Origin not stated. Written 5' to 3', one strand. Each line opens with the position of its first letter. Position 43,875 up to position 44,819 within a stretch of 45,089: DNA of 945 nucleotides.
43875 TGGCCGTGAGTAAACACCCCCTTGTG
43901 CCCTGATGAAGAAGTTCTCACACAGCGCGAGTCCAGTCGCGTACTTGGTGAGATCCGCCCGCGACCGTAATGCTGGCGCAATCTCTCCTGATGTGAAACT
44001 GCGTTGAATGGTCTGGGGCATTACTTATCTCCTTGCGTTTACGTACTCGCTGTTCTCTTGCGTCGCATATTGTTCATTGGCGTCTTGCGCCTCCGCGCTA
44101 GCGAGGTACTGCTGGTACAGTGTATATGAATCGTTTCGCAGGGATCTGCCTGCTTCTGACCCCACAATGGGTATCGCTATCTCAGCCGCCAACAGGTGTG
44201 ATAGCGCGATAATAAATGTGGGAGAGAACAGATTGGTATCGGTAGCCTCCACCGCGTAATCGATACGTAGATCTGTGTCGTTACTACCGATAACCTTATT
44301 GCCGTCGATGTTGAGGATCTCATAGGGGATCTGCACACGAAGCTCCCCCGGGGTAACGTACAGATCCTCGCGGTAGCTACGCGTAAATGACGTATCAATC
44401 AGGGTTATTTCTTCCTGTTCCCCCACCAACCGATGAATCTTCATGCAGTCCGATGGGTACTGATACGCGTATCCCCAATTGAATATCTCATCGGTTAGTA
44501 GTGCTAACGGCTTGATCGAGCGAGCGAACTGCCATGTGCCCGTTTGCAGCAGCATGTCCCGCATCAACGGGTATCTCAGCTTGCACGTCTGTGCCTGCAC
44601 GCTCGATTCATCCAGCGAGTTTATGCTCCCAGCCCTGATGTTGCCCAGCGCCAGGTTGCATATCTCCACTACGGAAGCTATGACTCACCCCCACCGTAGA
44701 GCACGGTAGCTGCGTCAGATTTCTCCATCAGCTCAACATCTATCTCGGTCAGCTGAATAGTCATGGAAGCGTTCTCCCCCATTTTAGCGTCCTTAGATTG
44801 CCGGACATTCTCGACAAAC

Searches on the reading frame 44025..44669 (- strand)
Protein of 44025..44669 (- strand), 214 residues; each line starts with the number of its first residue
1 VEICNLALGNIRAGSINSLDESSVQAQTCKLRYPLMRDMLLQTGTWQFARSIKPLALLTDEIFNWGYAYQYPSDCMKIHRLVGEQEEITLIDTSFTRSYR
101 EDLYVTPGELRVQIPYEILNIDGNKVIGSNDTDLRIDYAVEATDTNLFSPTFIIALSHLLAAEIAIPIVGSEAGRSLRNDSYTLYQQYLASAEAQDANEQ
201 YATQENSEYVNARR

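Call 9: search_protein_families(library=phrogs, proteins=[window:44025-44669:-], max_evalue=0.001)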
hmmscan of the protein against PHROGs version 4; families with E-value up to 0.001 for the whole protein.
window:44025-44669:- (214 aa): 2 families
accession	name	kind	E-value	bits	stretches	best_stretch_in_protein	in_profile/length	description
phrog_394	-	tail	1.1e-41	143.5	1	2-213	6-188/190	tail protein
phrog_9239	-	tail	6.5e-09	35.7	1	3-197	7-171/741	tail tubular protein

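Call 10: search_protein_families(library=pfam, proteins=[window:44025-44669:-], max_evalue=0.01)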
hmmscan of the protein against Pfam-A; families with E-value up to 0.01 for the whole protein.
window:44025-44669:- (214 aa): 0 families
